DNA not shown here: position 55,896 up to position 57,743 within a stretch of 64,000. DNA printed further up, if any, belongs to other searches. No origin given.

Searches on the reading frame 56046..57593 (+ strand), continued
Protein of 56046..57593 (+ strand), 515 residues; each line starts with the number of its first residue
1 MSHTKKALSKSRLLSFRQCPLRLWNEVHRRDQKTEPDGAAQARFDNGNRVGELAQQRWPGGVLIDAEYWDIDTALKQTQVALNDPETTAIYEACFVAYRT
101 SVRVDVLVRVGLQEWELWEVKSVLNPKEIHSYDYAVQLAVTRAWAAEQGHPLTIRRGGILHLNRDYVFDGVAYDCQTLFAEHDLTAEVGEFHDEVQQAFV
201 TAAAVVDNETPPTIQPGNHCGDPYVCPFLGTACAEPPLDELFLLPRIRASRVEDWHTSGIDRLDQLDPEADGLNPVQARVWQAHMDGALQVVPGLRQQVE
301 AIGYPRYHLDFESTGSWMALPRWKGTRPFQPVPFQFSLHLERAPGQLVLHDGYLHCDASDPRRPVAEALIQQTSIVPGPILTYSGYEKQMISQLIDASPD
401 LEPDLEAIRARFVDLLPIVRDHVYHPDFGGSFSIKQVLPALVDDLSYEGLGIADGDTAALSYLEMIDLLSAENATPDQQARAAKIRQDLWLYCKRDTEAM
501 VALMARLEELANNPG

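Call 93: get_annotated_region(hit=H41, flank=6000)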
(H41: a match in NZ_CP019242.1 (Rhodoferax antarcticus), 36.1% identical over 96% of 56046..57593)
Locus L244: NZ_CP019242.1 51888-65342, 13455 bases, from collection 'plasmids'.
description: Rhodoferax antarcticus strain DSMZ24876 plasmid unnamed2
organism: Rhodoferax antarcticus (NCBI taxid 81479)
taxonomy: Bacteria; Pseudomonadota; Betaproteobacteria; Burkholderiales; Comamonadaceae; Rhodoferax; Rhodoferax antarcticus
host: -; source: Whole organism,environment; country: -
typing (MOB-suite, as given by PLSDB): mobilizable; relaxase MOBP
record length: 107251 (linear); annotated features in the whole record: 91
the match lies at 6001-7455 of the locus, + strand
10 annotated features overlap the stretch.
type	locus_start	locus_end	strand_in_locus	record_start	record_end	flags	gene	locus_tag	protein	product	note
CDS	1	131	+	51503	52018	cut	-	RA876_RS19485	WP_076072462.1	hypothetical protein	-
CDS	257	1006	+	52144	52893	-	-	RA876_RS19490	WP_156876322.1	hypothetical protein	-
CDS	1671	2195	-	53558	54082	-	-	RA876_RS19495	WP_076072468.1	macro domain-containing protein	-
CDS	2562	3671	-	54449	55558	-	-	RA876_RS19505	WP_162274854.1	hypothetical protein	-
CDS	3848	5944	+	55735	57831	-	-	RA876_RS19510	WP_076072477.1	ATP-binding protein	-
CDS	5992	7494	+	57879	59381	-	-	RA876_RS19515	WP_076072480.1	DUF2779 domain-containing protein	-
CDS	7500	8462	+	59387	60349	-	-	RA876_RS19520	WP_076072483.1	WYL domain-containing protein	-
CDS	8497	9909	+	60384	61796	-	-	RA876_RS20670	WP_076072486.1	hypothetical protein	-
CDS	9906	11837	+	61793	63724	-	-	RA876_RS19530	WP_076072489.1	phospholipase D-like domain-containing protein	-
CDS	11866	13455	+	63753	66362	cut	-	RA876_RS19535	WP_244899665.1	DEAD/DEAH box helicase family protein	-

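Call 96: search_protein_families(library=phrogs, proteins=[window:56046-57593:+], max_evalue=0.001)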
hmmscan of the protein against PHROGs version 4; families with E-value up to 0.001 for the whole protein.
window:56046-57593:+ (515 aa): 0 families
